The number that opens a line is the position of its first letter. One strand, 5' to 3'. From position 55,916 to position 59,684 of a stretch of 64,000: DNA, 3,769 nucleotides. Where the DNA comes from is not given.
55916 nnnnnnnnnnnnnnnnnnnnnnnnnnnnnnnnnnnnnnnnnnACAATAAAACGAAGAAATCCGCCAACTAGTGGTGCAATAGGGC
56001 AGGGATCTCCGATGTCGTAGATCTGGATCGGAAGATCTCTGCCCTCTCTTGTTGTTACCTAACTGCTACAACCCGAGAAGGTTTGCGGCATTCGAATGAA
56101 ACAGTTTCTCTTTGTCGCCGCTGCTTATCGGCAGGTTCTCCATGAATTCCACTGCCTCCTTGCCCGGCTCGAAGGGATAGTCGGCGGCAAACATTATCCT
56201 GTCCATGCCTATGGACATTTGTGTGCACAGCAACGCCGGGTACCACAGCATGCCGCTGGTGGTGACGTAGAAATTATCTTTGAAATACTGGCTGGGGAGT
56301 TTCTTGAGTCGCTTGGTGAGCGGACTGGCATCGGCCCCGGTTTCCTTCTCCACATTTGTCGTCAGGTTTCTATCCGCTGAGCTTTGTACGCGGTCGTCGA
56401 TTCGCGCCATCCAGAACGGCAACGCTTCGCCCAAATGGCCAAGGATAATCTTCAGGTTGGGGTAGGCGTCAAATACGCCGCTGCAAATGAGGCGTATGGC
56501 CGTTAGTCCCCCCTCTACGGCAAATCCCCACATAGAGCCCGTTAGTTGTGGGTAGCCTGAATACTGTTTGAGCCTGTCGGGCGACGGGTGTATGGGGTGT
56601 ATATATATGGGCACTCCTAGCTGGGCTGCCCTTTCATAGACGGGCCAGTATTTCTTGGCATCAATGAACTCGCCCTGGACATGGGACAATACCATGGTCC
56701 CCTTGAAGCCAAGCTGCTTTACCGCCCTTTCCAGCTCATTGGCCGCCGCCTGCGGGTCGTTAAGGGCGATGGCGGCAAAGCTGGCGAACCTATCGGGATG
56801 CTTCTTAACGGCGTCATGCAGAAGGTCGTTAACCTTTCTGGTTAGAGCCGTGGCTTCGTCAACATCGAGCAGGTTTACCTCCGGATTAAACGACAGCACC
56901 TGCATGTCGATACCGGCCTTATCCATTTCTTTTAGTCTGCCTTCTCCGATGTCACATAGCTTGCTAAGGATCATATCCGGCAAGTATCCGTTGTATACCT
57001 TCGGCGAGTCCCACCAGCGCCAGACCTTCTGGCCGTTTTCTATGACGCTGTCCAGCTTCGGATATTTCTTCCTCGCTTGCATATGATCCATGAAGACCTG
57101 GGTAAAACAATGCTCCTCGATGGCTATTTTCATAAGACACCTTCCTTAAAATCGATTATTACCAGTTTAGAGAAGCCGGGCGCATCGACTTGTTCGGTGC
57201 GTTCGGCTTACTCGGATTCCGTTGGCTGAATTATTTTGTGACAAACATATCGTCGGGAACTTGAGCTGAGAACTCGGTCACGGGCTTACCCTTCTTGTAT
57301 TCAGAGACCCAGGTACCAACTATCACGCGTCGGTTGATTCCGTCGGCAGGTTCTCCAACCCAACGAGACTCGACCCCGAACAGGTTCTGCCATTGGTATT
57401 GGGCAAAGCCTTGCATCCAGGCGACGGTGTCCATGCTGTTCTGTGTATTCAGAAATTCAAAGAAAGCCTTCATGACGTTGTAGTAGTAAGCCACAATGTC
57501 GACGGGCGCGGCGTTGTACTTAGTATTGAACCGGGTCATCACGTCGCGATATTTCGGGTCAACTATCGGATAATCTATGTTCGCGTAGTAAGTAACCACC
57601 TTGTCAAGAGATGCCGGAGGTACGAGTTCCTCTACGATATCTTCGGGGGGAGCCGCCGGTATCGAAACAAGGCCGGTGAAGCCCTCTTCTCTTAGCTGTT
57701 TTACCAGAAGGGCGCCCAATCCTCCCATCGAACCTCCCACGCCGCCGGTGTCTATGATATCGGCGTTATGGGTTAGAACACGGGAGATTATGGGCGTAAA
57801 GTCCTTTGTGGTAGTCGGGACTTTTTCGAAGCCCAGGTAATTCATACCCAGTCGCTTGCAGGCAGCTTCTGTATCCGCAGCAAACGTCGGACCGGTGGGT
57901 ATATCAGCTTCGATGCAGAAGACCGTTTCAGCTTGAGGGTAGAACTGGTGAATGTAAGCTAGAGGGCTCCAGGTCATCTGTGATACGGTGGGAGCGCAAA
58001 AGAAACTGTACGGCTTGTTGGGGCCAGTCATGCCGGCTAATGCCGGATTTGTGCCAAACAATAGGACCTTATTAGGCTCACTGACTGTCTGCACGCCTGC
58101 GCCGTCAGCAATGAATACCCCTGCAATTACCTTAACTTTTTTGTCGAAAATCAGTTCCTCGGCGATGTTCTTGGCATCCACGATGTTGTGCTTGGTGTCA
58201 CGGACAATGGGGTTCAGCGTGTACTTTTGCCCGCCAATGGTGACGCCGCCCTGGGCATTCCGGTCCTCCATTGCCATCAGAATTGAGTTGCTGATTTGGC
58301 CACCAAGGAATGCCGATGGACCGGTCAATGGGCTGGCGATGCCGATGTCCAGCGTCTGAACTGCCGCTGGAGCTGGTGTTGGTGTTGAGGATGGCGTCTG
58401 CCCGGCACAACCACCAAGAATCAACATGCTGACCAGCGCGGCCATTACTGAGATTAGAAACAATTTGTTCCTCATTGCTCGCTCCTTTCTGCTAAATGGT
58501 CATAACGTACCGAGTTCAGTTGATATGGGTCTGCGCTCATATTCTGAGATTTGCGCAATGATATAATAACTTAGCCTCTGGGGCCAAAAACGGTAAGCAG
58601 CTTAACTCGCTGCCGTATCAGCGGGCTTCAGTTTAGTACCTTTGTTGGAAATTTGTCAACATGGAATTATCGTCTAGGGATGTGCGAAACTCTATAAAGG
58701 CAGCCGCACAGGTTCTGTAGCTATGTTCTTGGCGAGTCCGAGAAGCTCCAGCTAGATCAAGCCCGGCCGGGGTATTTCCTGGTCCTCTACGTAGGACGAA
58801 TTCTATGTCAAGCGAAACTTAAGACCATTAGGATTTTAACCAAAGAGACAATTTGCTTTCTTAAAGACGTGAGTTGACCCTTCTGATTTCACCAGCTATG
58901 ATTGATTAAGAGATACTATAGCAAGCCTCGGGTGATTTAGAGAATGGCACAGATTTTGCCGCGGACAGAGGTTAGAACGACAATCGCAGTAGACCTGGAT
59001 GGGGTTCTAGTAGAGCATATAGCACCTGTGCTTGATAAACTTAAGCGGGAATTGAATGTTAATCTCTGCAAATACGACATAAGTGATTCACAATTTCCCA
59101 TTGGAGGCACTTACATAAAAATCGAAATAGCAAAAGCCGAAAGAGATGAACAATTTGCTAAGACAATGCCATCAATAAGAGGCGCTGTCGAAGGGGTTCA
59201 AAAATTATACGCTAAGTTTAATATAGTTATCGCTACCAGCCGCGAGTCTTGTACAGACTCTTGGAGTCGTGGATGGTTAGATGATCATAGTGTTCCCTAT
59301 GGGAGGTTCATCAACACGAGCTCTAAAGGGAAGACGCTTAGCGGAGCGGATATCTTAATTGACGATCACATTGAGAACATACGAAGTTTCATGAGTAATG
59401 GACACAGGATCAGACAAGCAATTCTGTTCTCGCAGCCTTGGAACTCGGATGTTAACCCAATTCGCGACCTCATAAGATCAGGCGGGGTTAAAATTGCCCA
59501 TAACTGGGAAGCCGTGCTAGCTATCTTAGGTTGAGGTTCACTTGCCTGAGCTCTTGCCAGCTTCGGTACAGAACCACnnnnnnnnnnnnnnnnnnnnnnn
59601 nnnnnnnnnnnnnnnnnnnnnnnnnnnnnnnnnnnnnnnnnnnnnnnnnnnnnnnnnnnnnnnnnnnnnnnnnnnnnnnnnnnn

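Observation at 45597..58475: Polyphenol-type anaerobic catabolic locus: three tandem pyrogallol-hydroxytransferase-like Mo-enzyme large subunits sharing one Fe-S beta subunit, plus aromatic-acid-type binding proteins and a LigW-like decarboxylase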

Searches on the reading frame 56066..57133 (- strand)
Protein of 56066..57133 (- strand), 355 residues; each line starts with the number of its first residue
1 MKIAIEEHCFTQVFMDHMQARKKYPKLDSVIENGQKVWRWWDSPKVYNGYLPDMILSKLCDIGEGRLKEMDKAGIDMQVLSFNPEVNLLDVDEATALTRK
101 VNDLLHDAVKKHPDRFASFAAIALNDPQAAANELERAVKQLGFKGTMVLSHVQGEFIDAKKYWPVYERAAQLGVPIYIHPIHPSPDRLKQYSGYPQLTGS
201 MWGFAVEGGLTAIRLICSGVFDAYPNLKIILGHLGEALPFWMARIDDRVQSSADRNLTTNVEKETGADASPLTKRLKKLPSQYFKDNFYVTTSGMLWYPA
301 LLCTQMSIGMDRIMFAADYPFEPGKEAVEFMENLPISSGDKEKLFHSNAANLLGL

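Call 8: search_protein_families(library=pfam, proteins=[window:56066-57133:-])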
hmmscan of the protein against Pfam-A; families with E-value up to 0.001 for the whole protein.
window:56066-57133:- (355 aa): 1 family
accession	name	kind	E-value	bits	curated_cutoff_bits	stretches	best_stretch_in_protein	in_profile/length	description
PF04909.20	Amidohydro_2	-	9.3e-39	134.3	26.4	1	62-355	20-289/289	Amidohydrolase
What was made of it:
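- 56066..57133 (-): Amidohydro_2 non-oxidative hydroxybenzoate-type decarboxylase (LigW / gamma-resorcylate decarboxylase group), intact, 355 aa, with the N-terminal motif IEEH. Pfam (call 8).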

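Call 42: search_solved_structures(query=window:56066-57133:-, max_evalue=0.001, show_alignments=1)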
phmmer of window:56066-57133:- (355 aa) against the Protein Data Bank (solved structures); distinct sequences matched with E-value up to 0.001: 49.
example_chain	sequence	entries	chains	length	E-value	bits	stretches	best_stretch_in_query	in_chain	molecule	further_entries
4inf_A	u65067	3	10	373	4.3e-64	220.2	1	53-350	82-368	METAL-DEPENDENT HYDROLASE | 5-Carboxyvanillate Decarboxylase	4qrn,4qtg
4qs5_A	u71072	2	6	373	2.2e-63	217.9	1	53-350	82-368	Ligw2 Decarboxylase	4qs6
3s4t_A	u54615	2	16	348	1.4e-61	212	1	55-353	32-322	Amidohydrolase 2 | Gamma-resorcylate decarboxylase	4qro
4icm_A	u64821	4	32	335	4.7e-57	197.1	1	55-352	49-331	5-carboxyvanillate decarboxylase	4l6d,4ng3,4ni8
2dvt_A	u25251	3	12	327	6.6e-56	193.3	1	56-353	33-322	Thermophilic reversible gamma-resorcylate decarboxylase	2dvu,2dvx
3nur_A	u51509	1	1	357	1.3e-55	192.4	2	65-249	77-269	Amidohydrolase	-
6m53_A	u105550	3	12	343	6.4e-46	160.5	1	38-353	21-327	2,3-dihydroxybenzoate decarboxylase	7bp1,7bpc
7wjr_A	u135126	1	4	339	1.1e-44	156.4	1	37-353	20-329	2,3-dihydroxybenzoate decarboxylase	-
7wkm_A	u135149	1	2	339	1.5e-44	156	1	37-353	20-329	Amidohydrolase 2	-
7a19_A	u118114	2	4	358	1.8e-44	155.7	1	37-353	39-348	Amidohydrolase 2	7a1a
7wkl_A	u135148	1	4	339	3.9e-44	154.6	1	37-353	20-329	Amidohydrolase 2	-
7wmb_A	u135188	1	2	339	7.2e-44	153.7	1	56-353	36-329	Amidohydrolase 2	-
6jqw_A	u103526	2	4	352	2.1e-31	112.7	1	66-322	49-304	Salicylate decarboxylase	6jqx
8h41_A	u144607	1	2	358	2.2e-31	112.6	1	66-322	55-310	Salicylate decarboxylase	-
4ign_A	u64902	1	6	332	2.9e-26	95.8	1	58-355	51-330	2-amino-3-carboxymuconate-6-semialdehyde decarboxylase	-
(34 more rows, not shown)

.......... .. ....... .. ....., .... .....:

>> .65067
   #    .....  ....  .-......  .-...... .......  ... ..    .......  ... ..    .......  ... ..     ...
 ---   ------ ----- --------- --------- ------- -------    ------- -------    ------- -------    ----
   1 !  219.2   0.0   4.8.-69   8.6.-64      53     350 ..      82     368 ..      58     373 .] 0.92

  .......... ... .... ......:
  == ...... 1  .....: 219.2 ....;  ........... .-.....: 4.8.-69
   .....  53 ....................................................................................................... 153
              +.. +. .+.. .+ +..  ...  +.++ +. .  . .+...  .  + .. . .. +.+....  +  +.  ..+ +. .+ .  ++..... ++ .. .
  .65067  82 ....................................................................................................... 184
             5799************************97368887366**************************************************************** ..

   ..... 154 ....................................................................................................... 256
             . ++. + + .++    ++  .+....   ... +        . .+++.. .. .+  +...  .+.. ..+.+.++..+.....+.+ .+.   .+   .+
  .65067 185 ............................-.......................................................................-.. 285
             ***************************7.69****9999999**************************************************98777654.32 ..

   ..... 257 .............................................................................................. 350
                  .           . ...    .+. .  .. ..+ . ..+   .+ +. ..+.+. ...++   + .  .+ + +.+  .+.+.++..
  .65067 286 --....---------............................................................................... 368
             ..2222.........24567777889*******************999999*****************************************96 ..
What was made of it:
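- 56066..57133 (-): PDB hits 4inf at 4e-64, 3s4t at 1e-61 and 2dvt at 7e-56 (call 42).
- On LigW / gamma-resorcylate-type non-oxidative decarboxylases (Amidohydro_2): 4inf, 4qs5, 3s4t, 4icm and 2dvt score E 4e-64 to 7e-56, ahead of ACMSD at 3e-26 (call 42).
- Closest known: LigW / LigW2 5-carboxyvanillate decarboxylase and gamma-resorcylate decarboxylase. Same: These are the best PDB matches, at E 4e-64 to 7e-56 over residues 53-353 (call 42).
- A LigW-like decarboxylase lies next door (call 42).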

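Call 58: search_protein_families(library=ncbifam, proteins=[window:56066-57133:-], max_evalue=0.00001)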
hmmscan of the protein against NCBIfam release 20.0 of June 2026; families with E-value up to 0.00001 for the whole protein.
window:56066-57133:- (355 aa): 0 families

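Call 64: find_homologous_proteins(query=window:56066-57133:-, max_evalue=1e-30)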
Query window:56066-57133:- (355 aa): 6788 proteins with E <= 1e-30 among 8000 candidates; the best 120 are listed.
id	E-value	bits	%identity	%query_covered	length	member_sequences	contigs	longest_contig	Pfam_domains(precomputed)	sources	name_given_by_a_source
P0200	1.5e-193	661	78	100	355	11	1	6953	PF04909.21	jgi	jgi:5-carboxyvanillate decarboxylase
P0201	2.4e-187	641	75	100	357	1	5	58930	PF04909.21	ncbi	-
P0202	1.6e-181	621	73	100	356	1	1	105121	PF04909.21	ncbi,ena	-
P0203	6.8e-151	521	59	100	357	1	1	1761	PF04909.21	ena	-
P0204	6.8e-148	511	60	100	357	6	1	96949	PF04909.21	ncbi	ncbi:MAG: amidohydrolase family protein [Chloroflexota bacterium]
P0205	1.1e-144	500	60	100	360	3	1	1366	PF04909.21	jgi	-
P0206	4.4e-144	498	59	100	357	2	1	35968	PF04909.21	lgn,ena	-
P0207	6.5e-144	498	61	100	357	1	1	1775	PF04909.21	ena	-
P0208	9.8e-144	497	62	100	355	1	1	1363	PF04909.21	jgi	jgi:2,3-dihydroxybenzoate decarboxylase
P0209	3.0e-143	495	59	100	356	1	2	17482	PF04909.21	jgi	jgi:2,3-dihydroxybenzoate decarboxylase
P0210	9.0e-143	494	58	100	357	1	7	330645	PF04909.21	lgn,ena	-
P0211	2.1e-142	493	58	100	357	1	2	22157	PF04909.21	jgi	jgi:predicted TIM-barrel fold metal-dependent hydrolase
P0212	3.9e-141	489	58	100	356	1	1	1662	PF04909.21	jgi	-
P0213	1.0e-140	487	57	100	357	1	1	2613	PF04909.21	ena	-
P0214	4.3e-139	482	57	100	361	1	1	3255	PF04909.21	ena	-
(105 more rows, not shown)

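Call 65: find_encoding_contigs(protein=P0201, flank=10000, max_places=2)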
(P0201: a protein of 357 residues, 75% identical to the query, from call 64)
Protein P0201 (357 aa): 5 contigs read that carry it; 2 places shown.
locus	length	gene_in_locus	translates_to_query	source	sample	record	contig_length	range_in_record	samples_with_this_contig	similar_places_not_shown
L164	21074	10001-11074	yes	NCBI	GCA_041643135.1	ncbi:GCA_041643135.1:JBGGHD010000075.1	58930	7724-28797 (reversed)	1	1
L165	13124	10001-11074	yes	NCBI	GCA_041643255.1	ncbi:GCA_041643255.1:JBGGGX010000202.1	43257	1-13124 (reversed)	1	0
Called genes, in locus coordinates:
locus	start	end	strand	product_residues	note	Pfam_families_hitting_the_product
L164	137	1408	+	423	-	PF13458:Peripla_BP_6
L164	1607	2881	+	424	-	PF13458:Peripla_BP_6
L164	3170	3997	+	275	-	PF00037:Fer4 (faint), PF13247:Fer4_11, PF12838:Fer4_7 (weak), PF13237:Fer4_10 (weak), PF13620:CarboxypepD_reg, PF13715:CarbopepD_reg_2 (weak), PF22904:NOMO1-like_2nd (weak), PF17210:SdrD_B (weak), +3 more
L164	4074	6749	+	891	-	PF21423:AhtL-like_1st (weak), PF00384:Molybdopterin, PF01568:Molydop_binding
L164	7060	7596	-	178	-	PF03205:MobB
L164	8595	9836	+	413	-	PF13433:Peripla_BP_5, PF13458:Peripla_BP_6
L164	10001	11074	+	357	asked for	PF04909:Amidohydro_2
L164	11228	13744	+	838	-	PF21423:AhtL-like_1st, PF00384:Molybdopterin, PF01568:Molydop_binding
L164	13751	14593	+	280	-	PF00037:Fer4 (faint), PF12838:Fer4_7 (faint), PF13247:Fer4_11, PF13620:CarboxypepD_reg, PF13715:CarbopepD_reg_2 (weak)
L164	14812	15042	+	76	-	-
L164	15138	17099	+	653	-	PF02730:AFOR_N, PF01314:AFOR_C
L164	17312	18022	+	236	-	PF04909:Amidohydro_2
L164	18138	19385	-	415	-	PF13433:Peripla_BP_5, PF13458:Peripla_BP_6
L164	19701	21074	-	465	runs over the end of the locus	PF00890:FAD_binding_2, PF01266:DAO (faint), PF01946:Thi4 (faint), PF03486:HI0933_like (faint), PF07992:Pyr_redox_2 (faint), PF12831:FAD_oxidored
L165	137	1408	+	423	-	PF13458:Peripla_BP_6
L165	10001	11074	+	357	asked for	PF04909:Amidohydro_2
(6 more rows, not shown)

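Call 66: find_encoding_contigs(protein=P0202, flank=10000, max_places=2)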
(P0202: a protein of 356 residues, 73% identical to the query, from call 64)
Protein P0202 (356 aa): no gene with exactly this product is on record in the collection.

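Call 67: find_encoding_contigs(protein=P0204, flank=10000, max_places=2)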
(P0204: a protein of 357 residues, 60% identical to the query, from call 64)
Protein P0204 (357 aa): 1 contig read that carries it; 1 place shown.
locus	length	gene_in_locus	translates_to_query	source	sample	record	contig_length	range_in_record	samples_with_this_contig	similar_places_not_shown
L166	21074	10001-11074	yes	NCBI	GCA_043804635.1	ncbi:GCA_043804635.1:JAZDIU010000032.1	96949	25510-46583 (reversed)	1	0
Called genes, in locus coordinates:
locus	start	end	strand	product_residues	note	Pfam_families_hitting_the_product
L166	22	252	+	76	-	PF03454:MoeA_C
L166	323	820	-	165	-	PF01967:MoaC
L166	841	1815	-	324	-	PF04055:Radical_SAM, PF13353:Fer4_12, PF06463:Mob_synth_C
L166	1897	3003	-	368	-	PF00005:ABC_tran, PF13304:AAA_21 (faint), PF08402:TOBE_2 (weak), PF03459:TOBE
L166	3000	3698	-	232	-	PF00528:BPD_transp_1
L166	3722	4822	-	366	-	-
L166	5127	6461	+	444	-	-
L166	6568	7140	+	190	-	PF04290:DctQ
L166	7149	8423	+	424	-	PF06808:DctM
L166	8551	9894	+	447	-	-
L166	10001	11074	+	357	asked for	PF04909:Amidohydro_2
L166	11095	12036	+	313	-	PF04909:Amidohydro_2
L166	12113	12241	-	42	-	-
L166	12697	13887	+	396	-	PF12704:MacB_PCD, PF02687:FtsX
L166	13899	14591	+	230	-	PF00005:ABC_tran, PF02463:SMC_N (faint), PF13304:AAA_21 (faint)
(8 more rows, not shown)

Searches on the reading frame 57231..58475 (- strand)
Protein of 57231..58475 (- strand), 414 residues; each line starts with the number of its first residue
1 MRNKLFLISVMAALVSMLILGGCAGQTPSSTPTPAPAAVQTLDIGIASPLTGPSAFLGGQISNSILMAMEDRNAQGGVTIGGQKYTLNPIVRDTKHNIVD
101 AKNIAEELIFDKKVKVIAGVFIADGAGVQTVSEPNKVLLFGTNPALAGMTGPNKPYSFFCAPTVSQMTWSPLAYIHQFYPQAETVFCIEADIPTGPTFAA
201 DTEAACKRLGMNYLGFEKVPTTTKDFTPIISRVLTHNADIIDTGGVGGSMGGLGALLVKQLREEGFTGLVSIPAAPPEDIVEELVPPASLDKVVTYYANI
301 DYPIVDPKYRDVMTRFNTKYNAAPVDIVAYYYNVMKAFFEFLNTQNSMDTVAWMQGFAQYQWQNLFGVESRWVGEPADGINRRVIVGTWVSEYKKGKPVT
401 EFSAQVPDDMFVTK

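Call 8: search_protein_families(library=pfam, proteins=[window:57231-58475:-])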
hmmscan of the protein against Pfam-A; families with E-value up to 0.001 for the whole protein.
window:57231-58475:- (414 aa): 2 families
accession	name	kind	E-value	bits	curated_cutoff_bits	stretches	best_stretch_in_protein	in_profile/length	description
PF13458.12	Peripla_BP_6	-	1.5e-35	123.9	31.7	1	42-368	2-319/343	Periplasmic binding protein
PF13433.12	Peripla_BP_5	-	1.6e-08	34.5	27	1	43-250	2-201/363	Periplasmic binding protein domain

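Call 43: search_solved_structures(query=window:57231-58475:-, max_evalue=0.001)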
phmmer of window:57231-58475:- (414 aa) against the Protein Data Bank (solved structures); distinct sequences matched with E-value up to 0.001: 12.
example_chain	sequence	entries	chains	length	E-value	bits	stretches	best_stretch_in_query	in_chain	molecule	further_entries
3ip5_A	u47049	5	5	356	6.1e-10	41.9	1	44-271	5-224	ABC transporter, substrate binding protein (Amino acid)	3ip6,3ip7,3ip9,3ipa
3ipc_A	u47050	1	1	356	1.9e-09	40.3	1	44-271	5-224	ABC transporter, substrate binding protein (Amino acid)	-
7s6e_A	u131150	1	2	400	5.6e-09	38.7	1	41-268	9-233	Urea ABC transporter, periplasmic urea-binding protein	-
4evs_A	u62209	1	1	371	1.1e-08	37.8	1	40-248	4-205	PUTATIVE ABC TRANSPORTER SUBUNIT, SUBSTRATE-BINDING COMPONENT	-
8hic_A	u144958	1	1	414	2.9e-08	36.4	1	40-271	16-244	Putative urea ABC transporter, substrate binding protein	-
7s6f_A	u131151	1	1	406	3.1e-08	36.3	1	31-322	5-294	Putative urea ABC transporter, urea binding protein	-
4f06_A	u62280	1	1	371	1.1e-07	34.5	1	40-262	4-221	Extracellular ligand-binding receptor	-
4n0q_A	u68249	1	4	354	1.6e-07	34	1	42-270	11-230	Leu/Ile/Val-binding protein homolog 3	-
8tg1_A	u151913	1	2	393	4.5e-07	32.5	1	33-321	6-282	Extracellular ligand-binding receptor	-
4ey3_A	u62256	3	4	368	6.4e-06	28.7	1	39-341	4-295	Twin-arginine translocation pathway signal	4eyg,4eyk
3eaf_A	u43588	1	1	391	6.8e-06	28.6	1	41-259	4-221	ABC transporter, substrate binding protein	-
1usg_A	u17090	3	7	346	0.00071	21.9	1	43-253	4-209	LEUCINE-SPECIFIC BINDING PROTEIN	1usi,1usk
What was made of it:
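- On Aromatic-acid-binding Peripla_BP_6 proteins: 4evs, 4f06 and 4ey3 score E 1e-8 to 6e-6, no better than amino-acid binders (3ip5, 6e-10) or urea binders (call 43).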

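Call 58: search_protein_families(library=ncbifam, proteins=[window:57231-58475:-], max_evalue=0.00001)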
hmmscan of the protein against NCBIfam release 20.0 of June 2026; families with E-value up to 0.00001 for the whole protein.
window:57231-58475:- (414 aa): 3 families
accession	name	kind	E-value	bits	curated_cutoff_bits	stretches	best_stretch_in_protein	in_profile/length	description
NF011933.0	PRK15404.1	subfamily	3.5e-11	42.8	477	1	37-354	22-327/370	high-affinity branched-chain amino acid ABC transporter substrate-binding protein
TIGR03407.1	urea_ABC_UrtA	exception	1e-08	34.5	492.75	1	43-351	2-303/361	urea ABC transporter substrate-binding protein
TIGR03669.1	urea_ABC_arch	equivalog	1.8e-06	27.2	494.8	1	44-247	3-198/375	urea ABC transporter substrate-binding protein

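Call 77: find_encoding_contigs(protein=window:57231-58475:-, flank=2000, max_places=3)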
Protein window:57231-58475:- (414 aa): no gene with exactly this product is on record in the collection.

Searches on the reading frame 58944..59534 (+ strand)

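Call 8: search_protein_families(library=pfam, proteins=[window:58944-59534:+])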
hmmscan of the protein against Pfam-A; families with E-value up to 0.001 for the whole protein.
window:58944-59534:+ (196 aa): 1 family
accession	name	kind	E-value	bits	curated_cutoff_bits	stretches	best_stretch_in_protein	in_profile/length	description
PF06941.18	NT5C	-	4.2e-13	50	24.8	1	12-171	2-159/180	5' nucleotidase, deoxy (Pyrimidine), cytosolic type C protein (NT5C)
